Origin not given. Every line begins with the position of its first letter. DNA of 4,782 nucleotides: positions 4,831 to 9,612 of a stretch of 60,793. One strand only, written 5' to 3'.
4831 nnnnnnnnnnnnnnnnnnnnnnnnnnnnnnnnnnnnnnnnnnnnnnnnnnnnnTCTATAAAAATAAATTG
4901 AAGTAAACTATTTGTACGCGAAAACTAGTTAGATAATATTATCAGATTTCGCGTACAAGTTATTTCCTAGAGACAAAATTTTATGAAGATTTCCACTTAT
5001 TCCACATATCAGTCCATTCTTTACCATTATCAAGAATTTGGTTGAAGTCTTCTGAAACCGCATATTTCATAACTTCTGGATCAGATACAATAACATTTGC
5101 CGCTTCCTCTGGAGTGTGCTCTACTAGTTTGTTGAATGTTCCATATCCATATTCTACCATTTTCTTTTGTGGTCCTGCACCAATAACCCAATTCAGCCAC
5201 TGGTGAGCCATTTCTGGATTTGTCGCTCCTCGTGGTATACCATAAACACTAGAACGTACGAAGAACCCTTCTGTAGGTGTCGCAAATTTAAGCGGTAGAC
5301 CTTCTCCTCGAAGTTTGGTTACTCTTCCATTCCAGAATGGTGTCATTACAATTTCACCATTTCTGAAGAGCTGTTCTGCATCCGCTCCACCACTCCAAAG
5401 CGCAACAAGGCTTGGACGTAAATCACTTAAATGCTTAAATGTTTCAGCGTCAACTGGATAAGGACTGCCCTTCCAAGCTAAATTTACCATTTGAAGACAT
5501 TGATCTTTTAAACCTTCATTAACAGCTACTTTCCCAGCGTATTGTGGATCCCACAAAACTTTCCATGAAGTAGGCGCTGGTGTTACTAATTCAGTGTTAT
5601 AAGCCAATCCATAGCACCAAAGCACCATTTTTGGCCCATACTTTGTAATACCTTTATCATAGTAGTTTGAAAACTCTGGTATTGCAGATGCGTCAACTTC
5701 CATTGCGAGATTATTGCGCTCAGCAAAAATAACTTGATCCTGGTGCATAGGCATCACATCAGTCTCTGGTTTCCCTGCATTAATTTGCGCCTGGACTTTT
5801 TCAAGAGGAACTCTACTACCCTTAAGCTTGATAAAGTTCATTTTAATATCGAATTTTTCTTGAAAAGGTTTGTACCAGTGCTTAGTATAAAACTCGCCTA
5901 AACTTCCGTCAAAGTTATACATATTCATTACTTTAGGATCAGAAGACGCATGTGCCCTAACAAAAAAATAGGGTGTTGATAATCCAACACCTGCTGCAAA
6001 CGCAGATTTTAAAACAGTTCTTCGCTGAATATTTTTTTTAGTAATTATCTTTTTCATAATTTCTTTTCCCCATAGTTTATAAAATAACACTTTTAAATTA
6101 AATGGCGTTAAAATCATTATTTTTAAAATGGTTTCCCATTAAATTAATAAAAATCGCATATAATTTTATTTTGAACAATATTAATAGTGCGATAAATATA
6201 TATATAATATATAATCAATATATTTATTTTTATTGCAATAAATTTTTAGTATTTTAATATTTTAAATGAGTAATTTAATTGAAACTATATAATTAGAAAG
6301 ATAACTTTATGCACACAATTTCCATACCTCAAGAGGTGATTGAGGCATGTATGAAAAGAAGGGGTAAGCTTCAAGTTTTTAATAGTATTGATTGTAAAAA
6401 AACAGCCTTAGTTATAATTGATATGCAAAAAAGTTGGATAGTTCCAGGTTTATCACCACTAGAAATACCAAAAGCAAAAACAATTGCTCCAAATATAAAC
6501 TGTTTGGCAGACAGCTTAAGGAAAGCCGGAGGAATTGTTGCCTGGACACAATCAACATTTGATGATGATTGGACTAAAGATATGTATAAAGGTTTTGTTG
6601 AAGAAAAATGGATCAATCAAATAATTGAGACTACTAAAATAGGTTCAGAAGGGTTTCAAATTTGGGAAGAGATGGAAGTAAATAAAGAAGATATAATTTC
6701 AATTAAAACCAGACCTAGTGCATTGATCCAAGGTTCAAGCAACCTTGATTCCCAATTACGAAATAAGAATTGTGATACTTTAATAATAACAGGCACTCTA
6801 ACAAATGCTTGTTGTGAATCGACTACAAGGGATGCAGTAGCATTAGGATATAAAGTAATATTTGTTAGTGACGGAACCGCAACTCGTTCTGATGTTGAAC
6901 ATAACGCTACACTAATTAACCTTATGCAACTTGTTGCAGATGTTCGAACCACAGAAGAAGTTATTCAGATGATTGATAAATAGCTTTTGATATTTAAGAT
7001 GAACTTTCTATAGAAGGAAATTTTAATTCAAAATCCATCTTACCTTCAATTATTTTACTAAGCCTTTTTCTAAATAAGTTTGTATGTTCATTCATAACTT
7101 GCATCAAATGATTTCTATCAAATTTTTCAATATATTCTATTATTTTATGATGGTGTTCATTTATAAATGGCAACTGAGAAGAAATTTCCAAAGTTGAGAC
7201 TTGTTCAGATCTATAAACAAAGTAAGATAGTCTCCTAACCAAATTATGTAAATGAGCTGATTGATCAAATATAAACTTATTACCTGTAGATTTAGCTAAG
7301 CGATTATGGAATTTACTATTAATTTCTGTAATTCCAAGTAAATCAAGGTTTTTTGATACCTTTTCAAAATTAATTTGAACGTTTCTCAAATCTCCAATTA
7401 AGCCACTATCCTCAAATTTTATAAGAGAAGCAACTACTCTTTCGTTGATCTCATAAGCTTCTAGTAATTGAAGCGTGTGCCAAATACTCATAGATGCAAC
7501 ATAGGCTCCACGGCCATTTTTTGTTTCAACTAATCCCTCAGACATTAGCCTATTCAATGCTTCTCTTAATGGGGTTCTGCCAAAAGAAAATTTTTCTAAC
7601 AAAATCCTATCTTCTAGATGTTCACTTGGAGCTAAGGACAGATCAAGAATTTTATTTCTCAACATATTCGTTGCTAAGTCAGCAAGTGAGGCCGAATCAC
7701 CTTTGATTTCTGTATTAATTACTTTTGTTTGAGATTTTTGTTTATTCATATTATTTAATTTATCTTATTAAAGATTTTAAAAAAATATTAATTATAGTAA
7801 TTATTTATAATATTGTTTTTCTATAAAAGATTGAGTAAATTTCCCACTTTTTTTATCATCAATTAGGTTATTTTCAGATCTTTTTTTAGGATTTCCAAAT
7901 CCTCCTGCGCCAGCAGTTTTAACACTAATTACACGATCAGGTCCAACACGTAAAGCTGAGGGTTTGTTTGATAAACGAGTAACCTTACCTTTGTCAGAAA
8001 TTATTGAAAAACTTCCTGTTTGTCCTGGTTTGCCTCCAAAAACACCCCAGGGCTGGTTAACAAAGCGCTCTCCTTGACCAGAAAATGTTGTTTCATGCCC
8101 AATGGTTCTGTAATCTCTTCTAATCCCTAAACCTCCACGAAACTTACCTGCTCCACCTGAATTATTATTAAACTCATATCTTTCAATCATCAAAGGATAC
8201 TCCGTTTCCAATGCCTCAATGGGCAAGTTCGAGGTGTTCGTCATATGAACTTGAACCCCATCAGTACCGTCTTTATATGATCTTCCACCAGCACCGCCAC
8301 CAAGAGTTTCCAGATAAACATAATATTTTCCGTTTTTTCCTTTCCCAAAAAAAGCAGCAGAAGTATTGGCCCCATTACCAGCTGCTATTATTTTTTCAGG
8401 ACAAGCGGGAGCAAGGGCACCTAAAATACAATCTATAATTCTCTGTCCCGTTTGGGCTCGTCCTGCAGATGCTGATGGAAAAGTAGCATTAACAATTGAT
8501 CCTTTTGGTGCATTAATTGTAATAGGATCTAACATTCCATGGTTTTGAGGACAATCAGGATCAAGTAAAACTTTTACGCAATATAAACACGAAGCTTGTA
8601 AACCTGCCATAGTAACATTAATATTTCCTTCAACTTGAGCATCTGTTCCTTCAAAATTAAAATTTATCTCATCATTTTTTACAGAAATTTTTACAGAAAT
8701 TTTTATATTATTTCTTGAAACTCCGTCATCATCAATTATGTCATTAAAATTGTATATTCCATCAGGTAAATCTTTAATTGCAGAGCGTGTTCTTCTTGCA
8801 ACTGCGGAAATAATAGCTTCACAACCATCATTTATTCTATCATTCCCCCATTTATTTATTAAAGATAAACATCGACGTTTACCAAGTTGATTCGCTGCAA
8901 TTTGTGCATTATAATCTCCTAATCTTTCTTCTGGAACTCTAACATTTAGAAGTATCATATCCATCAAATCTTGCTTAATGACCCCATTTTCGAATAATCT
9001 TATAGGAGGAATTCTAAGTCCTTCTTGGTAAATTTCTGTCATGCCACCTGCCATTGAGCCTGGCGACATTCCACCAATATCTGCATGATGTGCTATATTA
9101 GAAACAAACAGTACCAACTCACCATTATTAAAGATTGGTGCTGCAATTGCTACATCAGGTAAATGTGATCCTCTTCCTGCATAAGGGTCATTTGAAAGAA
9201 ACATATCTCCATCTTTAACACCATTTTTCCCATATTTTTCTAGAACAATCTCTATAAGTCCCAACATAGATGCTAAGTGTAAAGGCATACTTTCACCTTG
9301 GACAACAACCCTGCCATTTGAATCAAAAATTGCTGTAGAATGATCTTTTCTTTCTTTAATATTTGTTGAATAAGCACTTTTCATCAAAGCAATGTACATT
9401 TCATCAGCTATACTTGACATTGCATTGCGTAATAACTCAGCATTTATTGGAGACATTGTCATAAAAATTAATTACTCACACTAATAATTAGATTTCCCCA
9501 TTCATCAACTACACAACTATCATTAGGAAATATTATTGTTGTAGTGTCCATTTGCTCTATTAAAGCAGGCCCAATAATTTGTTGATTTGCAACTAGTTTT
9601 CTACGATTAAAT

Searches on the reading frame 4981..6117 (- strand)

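Call 38: search_protein_families(library=pfam, proteins=[window:4981-6117:-], max_evalue=0.0001)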
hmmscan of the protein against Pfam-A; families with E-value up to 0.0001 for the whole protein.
window:4981-6117:- (378 aa): 3 families
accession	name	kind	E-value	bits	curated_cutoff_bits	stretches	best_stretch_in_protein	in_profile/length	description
PF13416.11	SBP_bac_8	-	1.3e-26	94.4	27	1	81-339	2-272/279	Bacterial extracellular solute-binding protein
PF01547.30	SBP_bac_1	-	2.3e-14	54.5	26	1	76-318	9-307/307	Bacterial extracellular solute-binding protein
PF13343.11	SBP_bac_6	-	2.6e-12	47.2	24.6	1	169-327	65-219/245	Bacterial extracellular solute-binding protein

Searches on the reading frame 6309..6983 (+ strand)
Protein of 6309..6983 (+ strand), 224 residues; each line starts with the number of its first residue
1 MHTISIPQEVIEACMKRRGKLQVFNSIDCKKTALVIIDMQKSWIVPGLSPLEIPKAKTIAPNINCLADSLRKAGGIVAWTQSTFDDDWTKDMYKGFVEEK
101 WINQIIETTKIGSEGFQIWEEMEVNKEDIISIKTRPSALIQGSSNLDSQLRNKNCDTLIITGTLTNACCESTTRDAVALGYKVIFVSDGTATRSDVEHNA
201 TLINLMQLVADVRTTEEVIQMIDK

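Call 38: search_protein_families(library=pfam, proteins=[window:6309-6983:+], max_evalue=0.0001)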
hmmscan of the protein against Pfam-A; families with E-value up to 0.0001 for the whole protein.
window:6309-6983:+ (224 aa): 1 family
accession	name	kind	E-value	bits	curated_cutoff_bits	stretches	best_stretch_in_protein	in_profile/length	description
PF00857.26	Isochorismatase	-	1.7e-36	126.4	27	1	32-217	1-175/175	Isochorismatase domain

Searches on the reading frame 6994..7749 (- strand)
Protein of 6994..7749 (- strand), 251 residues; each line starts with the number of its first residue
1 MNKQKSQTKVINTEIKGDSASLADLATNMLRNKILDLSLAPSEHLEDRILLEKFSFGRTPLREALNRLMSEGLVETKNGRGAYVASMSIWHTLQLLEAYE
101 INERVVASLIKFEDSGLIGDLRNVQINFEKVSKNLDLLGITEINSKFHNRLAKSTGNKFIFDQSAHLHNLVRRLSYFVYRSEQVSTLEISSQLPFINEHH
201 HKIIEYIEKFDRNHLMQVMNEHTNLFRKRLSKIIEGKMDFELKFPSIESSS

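Call 38: search_protein_families(library=pfam, proteins=[window:6994-7749:-], max_evalue=0.0001)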
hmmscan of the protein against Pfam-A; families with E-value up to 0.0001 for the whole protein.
window:6994-7749:- (251 aa): 2 families
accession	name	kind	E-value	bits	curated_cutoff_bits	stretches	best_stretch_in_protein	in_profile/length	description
PF00392.27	GntR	-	2e-14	53.4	27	1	28-84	7-64/64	Bacterial regulatory proteins, gntR family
PF07729.17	FCD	-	2.1e-08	35.1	24.3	1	114-223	22-123/125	FCD domain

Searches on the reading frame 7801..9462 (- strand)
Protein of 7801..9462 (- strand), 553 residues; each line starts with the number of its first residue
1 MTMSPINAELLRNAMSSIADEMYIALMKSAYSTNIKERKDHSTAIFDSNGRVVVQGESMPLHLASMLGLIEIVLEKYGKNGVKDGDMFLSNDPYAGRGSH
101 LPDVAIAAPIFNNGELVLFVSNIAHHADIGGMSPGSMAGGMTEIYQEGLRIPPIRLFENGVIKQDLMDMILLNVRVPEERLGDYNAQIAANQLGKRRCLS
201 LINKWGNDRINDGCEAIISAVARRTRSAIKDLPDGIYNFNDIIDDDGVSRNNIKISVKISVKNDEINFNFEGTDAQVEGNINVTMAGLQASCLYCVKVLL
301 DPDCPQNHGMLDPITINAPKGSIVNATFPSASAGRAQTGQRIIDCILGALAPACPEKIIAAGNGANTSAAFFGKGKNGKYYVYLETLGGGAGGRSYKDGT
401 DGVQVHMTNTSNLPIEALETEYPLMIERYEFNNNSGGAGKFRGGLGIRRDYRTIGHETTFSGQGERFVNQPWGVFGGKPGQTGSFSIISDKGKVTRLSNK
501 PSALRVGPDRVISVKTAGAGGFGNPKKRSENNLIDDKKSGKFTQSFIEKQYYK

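Call 38: search_protein_families(library=pfam, proteins=[window:7801-9462:-], max_evalue=0.0001)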
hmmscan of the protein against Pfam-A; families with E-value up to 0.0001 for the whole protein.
window:7801-9462:- (553 aa): 1 family
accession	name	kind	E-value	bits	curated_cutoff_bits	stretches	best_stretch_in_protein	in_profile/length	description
PF02538.19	Hydantoinase_B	-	1.9e-182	607.8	26.8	1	5-525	2-519/519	Hydantoinase B/oxoprolinase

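Call 43: find_homologous_proteins(query=window:7801-9462:-, max_evalue=1e-20)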
Query window:7801-9462:- (553 aa): 7626 proteins with E <= 1e-20 among 8000 candidates; the best 120 are listed.
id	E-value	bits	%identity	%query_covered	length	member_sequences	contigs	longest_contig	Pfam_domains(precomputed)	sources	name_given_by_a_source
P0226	0.0e+0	1207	95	100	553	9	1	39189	PF02538.20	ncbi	-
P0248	0.0e+0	1061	82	100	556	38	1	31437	PF02538.20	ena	-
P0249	0.0e+0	1049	82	99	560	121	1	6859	PF02538.20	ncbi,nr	ncbi:hydantoinase B/oxoprolinase family protein [bacterium]|nr:hydantoinase B/oxoprolinase family pr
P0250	0.0e+0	1043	81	99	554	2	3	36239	PF02538.20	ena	-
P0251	0.0e+0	1038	81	99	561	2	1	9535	PF02538.20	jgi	-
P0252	0.0e+0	1024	80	100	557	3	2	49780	PF02538.20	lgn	-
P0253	0.0e+0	1019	80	100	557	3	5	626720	PF02538.20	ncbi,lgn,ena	-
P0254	0.0e+0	1017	79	100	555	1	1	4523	PF02538.20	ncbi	ncbi:MAG: hydantoinase B/oxoprolinase family protein [Geminicoccaceae bacterium]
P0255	0.0e+0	1013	80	100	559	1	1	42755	PF02538.20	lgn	-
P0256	0.0e+0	1012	79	100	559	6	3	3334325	PF02538.20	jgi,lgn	-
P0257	7.3e-296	1000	78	100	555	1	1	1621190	PF02538.20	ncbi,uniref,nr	ncbi:hydantoinase B/oxoprolinase family protein [Pelagibius sp. Alg239-R121]|uniref:hydantoinase B/o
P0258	6.5e-294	994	77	100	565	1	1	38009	PF02538.20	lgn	-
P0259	1.0e-291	986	77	100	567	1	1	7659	PF02538.20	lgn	-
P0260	1.9e-291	986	76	100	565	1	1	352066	PF02538.20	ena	-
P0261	5.1e-291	984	77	100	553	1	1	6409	PF02538.20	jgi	jgi:N-methylhydantoinase B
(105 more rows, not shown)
